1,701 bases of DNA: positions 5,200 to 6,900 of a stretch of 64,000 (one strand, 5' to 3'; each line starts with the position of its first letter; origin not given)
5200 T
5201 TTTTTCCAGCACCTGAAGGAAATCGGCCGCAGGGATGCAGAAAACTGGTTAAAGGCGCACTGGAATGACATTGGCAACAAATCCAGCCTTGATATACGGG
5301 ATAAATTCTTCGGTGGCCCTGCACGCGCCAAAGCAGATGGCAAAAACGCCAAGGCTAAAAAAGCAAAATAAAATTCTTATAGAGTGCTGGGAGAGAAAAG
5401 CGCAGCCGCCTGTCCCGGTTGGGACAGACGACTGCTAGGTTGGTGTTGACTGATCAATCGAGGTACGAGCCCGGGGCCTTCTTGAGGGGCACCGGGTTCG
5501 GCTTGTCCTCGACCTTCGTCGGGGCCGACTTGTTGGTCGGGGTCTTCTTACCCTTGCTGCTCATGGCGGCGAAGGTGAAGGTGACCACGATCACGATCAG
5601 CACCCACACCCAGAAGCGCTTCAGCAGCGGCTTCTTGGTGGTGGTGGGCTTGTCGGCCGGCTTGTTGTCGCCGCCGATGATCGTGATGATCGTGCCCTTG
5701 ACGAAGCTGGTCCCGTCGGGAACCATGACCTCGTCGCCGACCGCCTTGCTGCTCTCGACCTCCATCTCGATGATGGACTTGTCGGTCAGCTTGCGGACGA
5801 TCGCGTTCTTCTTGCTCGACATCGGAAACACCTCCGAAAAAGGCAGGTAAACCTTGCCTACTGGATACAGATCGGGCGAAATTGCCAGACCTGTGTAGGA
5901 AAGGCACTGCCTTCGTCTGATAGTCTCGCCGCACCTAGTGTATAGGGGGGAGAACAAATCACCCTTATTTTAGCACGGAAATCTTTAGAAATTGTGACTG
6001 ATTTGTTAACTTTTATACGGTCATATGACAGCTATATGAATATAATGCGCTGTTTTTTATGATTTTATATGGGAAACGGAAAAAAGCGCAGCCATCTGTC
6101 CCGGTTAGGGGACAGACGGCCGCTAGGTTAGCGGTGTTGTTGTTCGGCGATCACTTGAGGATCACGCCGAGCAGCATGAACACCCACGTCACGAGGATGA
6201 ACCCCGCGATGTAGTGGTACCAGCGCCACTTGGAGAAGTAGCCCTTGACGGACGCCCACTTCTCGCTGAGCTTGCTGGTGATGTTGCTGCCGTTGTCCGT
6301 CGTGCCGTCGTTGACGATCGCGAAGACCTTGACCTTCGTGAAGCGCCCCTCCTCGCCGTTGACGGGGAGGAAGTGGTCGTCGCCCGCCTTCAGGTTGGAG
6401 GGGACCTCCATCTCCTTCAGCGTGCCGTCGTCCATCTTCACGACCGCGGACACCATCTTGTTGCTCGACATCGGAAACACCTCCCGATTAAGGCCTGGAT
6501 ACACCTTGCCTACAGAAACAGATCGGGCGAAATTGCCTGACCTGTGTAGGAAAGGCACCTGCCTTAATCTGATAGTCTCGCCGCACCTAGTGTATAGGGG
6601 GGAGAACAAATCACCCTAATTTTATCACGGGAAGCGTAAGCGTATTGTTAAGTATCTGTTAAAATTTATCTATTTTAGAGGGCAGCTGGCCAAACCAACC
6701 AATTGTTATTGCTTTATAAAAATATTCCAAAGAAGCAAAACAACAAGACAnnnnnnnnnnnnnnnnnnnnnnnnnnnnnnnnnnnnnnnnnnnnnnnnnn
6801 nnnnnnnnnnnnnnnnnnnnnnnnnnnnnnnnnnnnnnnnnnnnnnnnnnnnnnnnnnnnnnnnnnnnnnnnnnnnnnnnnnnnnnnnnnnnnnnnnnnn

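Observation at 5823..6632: Family-A 5' leader: noncoding element of about 150 nt conserved between copies, with a covarying long-range helix ending at the SD (riboswitch/attenuator-like)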

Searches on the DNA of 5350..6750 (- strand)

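Call 6: search_rna_families(source=window, start=5350, end=6750, threshold=evalue, max_evalue=10, show_alignments=3)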
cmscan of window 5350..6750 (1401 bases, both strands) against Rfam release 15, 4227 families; matches with E-value up to 10: 6.
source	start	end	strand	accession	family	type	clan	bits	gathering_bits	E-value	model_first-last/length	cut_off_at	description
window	5401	5436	-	RF03595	mir-3569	Gene; miRNA;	-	17.6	50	2.6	10-46/58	no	mir-3569 microRNA precursor family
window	6071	6090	+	RF01074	RF_site1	Cis-reg; frameshift_element;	-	16.9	40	5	1-40/40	no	Putative RNA-dependent RNA polymerase ribosomal frameshift site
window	5560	5615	-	RF04078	mir-1905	Gene; miRNA;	-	16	83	8.7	9-64/73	no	mir-1905 microRNA precursor family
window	6089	6122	-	RF04147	MIR6224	Gene; miRNA;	-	14.8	171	6.4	1-176/176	no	MIR6224 microRNA precursor family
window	6643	6672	+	RF00066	U7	Gene; snRNA;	-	13.2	34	9.4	1-62/62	no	U7 small nuclear RNA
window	6466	6508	-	RF02182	ST7-AS2_2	Gene; lncRNA;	-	12.7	45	5.4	1-47/47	no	ST7 antisense RNA 2 conserved region 2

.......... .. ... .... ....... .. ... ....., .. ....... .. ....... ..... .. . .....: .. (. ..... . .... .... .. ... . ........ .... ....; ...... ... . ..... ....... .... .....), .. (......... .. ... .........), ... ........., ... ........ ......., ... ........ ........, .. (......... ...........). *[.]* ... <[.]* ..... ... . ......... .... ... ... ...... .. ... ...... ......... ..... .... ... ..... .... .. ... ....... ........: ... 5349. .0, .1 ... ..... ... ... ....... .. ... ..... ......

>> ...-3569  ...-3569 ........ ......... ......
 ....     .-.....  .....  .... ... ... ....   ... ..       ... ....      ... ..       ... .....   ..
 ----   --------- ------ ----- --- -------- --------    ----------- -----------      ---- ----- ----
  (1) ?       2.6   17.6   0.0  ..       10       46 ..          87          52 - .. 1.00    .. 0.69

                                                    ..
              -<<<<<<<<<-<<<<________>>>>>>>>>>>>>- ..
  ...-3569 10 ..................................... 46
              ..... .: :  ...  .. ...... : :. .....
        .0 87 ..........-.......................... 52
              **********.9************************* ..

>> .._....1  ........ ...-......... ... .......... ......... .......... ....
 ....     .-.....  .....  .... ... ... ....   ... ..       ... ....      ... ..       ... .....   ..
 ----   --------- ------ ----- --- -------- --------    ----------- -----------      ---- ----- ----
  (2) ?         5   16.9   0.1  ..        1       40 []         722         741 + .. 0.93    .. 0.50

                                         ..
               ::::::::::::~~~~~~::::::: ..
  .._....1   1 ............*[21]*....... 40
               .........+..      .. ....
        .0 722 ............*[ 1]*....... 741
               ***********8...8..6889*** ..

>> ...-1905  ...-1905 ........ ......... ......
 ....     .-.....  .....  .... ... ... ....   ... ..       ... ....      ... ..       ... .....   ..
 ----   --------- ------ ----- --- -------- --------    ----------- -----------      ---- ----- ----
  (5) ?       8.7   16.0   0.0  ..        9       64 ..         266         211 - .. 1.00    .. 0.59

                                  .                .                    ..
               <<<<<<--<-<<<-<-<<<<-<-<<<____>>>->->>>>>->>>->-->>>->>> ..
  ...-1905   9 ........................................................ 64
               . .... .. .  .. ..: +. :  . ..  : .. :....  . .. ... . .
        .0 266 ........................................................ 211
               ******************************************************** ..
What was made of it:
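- On Any Rfam 15 family: The only match that touches a leader (6466-6508) scores 12.7 bits against a gathering score of 45, E = 5.4 (call 6).
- On RNA thermometer (ROSE/fourU): There is no Rfam match (call 6).
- Closest known: RNA thermometers. Different: No Rfam ROSE or FourU match (call 6).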

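Call 9: search_dna_similar(query=window:5380-6720:-, collection=phages, mode=distant)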
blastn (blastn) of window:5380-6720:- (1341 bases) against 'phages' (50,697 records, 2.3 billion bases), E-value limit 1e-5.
No match.
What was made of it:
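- Tried and rejected: blastn of the whole locus against phage genomes: no match (call 9).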

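Call 64: build_rna_model(alignment_id=A5, structure=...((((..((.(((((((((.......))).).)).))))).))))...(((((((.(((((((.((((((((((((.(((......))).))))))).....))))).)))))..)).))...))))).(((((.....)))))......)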
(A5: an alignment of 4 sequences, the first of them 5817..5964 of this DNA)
Model R1 built from alignment A5 (4 sequences, 152 columns); structure: as given.
model positions 148; base pairs 49; branch points 2; effective number of sequences 0.83; information 0.59 bits per position. Calibrated on 0.2 Mb of random sequence (short: E-values are rough).
structure used (alignment columns):
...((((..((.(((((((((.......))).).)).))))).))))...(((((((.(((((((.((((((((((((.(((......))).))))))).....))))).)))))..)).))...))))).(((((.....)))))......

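Call 65: search_with_rna_model(model_id=R1, sources=[window, L001, L002, L005, L006, L007, L008, L009, L010], max_evalue=1, make_alignment=true, show_alignments=0)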
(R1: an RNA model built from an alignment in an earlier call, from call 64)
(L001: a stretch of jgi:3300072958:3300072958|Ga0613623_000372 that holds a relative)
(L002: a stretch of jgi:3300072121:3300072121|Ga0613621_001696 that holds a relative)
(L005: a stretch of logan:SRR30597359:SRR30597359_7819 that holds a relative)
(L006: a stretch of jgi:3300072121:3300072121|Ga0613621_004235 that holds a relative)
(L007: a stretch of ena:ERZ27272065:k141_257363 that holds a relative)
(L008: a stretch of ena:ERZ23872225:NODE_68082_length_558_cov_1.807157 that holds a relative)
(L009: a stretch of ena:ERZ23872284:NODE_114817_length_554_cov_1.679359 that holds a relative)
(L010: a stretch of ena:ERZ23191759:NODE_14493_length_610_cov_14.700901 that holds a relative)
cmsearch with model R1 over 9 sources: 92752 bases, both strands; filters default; matches with E-value up to 1: 15.
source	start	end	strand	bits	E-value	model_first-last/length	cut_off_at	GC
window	5817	5964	-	171.3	2e-42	1-148/148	no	0.53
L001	6556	6700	-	170.8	2.8e-42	1-148/148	no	0.53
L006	3863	4007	+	170.8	2.8e-42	1-148/148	no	0.53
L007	193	333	+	152.5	1.4e-37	1-148/148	no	0.55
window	6466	6616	-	150.8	4e-37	1-148/148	no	0.52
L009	1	118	+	94.4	1.3e-22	32-148/148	5'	0.53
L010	1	129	+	93.6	2.1e-22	17-148/148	5'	0.51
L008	1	101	+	78.1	2.1e-18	48-148/148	5'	0.5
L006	4504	4577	+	75.4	1.1e-17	1-77/148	3'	0.54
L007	828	878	+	48.8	7.5e-11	1-56/148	3'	0.53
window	6504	6555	+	17.4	0.0097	61-113/148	no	0.52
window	5821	5926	+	15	0.04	1-148/148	no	0.5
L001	6561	6665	+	13.2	0.12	1-148/148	no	0.5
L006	3898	4002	-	13.2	0.12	1-148/148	no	0.5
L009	31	82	-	12.8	0.14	61-113/148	no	0.54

Alignment A8: 15 matches aligned to the model, 168 columns, each read 5' to 3' on its own strand. Consensus structure (alignment columns), stored with it:
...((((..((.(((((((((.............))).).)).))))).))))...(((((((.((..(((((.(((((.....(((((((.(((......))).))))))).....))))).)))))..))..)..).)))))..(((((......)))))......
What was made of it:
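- Tried and rejected: A covariance model (R1) over the window found only the two known copies (call 65).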
